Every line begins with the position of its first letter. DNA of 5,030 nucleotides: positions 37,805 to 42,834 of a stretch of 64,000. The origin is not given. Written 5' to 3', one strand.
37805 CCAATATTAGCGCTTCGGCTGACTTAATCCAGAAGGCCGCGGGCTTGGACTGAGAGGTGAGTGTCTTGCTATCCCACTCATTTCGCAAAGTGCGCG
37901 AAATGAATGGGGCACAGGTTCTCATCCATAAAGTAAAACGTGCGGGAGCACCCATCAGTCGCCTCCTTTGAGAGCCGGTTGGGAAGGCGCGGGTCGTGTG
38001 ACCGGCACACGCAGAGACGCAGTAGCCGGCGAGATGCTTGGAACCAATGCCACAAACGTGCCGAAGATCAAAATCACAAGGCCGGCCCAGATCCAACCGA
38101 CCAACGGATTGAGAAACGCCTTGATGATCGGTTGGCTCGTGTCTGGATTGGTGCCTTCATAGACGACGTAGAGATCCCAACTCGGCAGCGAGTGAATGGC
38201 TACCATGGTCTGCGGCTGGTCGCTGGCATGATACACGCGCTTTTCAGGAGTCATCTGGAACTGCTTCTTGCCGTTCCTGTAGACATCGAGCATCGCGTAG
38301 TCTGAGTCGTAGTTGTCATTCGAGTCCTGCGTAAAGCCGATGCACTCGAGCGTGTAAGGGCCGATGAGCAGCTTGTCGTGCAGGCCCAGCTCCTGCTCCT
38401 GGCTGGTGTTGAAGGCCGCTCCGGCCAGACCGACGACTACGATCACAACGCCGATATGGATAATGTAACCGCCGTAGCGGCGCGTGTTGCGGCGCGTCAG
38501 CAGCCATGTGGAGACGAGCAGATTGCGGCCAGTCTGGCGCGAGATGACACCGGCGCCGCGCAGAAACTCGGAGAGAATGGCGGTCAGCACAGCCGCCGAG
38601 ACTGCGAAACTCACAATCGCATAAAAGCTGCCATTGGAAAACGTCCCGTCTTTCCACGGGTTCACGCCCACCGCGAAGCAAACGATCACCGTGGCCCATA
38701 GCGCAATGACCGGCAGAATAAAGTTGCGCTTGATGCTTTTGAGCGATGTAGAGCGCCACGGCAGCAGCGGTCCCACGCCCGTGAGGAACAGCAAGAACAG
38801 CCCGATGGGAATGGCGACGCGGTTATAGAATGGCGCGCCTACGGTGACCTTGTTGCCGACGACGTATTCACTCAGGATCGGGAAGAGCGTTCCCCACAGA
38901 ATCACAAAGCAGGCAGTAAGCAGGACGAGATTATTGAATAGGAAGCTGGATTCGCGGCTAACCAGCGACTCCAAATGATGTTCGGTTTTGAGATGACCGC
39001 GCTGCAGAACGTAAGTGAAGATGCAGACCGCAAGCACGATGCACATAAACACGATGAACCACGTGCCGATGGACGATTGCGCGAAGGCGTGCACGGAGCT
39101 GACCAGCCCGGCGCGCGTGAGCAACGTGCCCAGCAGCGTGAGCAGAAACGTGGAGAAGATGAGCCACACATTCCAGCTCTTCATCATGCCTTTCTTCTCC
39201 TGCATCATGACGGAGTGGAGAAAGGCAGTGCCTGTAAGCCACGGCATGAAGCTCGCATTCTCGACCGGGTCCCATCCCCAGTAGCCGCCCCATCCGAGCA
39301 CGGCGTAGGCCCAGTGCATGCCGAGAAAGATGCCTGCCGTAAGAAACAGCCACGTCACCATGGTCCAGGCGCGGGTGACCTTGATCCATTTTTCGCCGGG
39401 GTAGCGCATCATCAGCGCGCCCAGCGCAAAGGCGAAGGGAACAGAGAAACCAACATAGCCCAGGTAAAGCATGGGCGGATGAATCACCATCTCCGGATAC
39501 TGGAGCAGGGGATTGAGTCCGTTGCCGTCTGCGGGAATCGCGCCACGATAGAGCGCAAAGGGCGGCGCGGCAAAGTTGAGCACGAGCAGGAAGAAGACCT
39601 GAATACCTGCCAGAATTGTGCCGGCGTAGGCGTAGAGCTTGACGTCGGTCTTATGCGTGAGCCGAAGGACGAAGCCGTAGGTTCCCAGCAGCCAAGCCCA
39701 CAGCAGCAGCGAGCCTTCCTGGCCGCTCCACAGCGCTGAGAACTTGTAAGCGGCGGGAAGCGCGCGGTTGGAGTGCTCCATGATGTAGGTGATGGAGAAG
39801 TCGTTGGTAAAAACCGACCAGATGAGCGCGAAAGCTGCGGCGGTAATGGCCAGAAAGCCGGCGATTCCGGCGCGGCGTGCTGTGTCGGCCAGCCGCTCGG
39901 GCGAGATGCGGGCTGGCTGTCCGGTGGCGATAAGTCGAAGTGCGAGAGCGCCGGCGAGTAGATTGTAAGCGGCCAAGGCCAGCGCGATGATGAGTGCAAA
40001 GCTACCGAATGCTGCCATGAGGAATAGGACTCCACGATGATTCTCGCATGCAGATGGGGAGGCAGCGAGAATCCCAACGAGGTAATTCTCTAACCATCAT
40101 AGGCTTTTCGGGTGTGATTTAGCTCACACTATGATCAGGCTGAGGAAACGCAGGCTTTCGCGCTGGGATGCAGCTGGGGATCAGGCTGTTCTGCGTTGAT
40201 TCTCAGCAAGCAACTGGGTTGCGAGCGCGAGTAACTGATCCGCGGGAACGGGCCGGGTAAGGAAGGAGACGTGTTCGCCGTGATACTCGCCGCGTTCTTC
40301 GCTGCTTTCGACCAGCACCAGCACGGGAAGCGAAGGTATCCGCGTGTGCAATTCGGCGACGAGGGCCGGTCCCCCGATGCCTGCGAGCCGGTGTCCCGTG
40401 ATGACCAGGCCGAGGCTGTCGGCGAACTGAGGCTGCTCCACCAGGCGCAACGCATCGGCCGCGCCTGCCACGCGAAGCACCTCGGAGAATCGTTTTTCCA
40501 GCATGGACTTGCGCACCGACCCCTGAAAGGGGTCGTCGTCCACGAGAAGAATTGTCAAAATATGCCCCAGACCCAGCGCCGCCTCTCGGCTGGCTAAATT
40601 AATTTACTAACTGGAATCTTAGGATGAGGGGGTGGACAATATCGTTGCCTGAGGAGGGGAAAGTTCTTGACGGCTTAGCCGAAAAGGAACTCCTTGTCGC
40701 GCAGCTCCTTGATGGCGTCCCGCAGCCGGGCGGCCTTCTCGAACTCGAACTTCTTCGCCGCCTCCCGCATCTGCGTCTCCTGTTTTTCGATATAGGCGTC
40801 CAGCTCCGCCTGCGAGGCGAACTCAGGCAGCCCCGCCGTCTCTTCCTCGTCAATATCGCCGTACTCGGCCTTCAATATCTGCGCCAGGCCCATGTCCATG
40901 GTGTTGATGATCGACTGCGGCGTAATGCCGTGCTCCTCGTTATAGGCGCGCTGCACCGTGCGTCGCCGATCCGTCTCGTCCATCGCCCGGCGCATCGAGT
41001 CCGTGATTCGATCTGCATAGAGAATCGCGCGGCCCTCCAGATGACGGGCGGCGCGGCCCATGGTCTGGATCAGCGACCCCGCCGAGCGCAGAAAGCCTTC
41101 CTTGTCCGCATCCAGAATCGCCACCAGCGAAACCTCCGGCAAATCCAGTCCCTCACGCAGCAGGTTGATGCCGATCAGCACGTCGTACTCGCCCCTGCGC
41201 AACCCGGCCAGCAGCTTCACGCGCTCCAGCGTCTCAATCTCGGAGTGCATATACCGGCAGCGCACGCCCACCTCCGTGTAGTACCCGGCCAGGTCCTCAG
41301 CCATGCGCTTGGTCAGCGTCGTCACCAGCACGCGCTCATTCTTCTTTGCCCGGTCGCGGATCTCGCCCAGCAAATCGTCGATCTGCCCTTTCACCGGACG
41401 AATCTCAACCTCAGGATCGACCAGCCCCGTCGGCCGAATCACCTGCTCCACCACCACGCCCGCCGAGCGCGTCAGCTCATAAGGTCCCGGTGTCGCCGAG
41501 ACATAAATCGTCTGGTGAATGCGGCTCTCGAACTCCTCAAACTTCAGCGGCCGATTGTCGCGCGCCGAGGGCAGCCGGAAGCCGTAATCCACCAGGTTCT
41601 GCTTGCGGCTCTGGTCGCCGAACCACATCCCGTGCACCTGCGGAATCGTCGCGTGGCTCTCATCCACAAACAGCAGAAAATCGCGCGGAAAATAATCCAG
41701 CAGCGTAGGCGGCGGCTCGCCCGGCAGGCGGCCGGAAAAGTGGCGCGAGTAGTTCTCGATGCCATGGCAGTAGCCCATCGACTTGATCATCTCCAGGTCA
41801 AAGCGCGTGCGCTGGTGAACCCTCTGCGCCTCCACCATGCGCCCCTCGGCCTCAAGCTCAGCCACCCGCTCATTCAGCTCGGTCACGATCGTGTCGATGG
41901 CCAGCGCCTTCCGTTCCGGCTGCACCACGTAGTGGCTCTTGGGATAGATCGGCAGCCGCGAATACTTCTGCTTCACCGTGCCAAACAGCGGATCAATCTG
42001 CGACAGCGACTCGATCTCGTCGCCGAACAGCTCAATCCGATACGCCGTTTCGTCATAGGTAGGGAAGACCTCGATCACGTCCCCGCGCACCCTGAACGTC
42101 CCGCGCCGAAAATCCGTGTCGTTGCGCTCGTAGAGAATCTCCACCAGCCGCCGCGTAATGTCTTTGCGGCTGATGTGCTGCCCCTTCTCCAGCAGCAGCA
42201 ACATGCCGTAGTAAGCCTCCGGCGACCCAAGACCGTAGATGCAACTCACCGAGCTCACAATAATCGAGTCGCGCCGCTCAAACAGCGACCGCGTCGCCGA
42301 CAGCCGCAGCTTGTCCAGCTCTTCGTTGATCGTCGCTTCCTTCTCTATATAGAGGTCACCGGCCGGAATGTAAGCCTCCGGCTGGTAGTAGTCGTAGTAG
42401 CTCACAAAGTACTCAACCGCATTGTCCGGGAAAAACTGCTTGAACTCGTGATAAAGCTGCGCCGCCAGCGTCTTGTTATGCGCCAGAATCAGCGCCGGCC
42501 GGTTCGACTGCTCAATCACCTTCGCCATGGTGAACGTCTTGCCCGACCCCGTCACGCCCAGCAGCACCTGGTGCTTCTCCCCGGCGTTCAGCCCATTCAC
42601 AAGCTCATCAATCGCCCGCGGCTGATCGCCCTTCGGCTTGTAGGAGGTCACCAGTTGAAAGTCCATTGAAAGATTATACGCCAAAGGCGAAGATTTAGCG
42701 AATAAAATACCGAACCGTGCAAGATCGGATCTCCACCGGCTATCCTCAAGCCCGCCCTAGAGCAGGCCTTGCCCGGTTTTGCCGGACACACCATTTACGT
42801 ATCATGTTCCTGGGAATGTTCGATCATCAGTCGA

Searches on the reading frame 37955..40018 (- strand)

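Call 12: search_protein_families(library=pfam, proteins=[window:37955-40018:-], max_evalue=0.001)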
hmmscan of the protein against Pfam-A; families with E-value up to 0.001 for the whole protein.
window:37955-40018:- (687 aa): 2 families
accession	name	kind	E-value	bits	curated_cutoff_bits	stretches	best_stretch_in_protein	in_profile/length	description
PF16327.10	CcmF_C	-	3.4e-60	204.4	28.7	1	323-659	2-321/323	Cytochrome c-type biogenesis protein CcmF C-terminal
PF01578.25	Cytochrom_C_asm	-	2.1e-38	132.5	29.9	1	97-303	1-206/212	Cytochrome C assembly protein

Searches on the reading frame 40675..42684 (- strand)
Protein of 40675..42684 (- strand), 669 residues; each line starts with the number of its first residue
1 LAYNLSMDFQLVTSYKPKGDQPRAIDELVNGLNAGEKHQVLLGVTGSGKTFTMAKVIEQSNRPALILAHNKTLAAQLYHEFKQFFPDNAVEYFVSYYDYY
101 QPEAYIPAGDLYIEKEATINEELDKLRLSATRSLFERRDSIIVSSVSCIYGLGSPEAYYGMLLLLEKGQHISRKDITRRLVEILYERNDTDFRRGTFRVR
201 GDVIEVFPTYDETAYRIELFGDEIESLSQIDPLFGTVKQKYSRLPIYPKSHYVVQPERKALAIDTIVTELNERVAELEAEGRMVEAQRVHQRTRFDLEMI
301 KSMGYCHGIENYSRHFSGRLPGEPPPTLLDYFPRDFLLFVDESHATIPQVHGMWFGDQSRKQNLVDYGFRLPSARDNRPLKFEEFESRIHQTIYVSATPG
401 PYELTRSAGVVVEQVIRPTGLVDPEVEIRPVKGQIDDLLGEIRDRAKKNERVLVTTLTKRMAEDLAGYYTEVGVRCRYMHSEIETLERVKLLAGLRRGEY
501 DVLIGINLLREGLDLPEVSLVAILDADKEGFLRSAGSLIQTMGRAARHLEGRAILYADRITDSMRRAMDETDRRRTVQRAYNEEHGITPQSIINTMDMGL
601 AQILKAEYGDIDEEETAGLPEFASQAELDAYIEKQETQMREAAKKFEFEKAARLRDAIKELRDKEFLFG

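Call 12: search_protein_families(library=pfam, proteins=[window:40675-42684:-], max_evalue=0.001)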
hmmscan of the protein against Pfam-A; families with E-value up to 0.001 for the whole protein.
window:40675-42684:- (669 aa): 7 families
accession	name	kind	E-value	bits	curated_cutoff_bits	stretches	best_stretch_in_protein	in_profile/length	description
PF17757.6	UvrB_inter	-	1.3e-33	115.4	22.9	1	164-252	2-91/91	UvrB interaction domain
PF12344.14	UvrB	-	2.3e-21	75.8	27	1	555-594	1-40/43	Ultra-violet resistance protein B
PF00271.37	Helicase_C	-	3.7e-19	69.5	23.5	1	437-548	5-109/110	Helicase conserved C-terminal domain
PF04851.21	ResIII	-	5.9e-14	52.7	22.5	1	16-121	3-112/164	Type III restriction enzyme, res subunit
PF02151.25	UVR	-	1.8e-07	31.1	21.5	1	630-663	2-35/36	UvrB/uvrC motif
PF00270.35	DEAD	-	1.2e-05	25.6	26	1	21-87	4-71/167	DEAD/DEAH box helicase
PF13604.12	AAA_30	-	0.00071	19.8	27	0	32-82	14-67/191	AAA domain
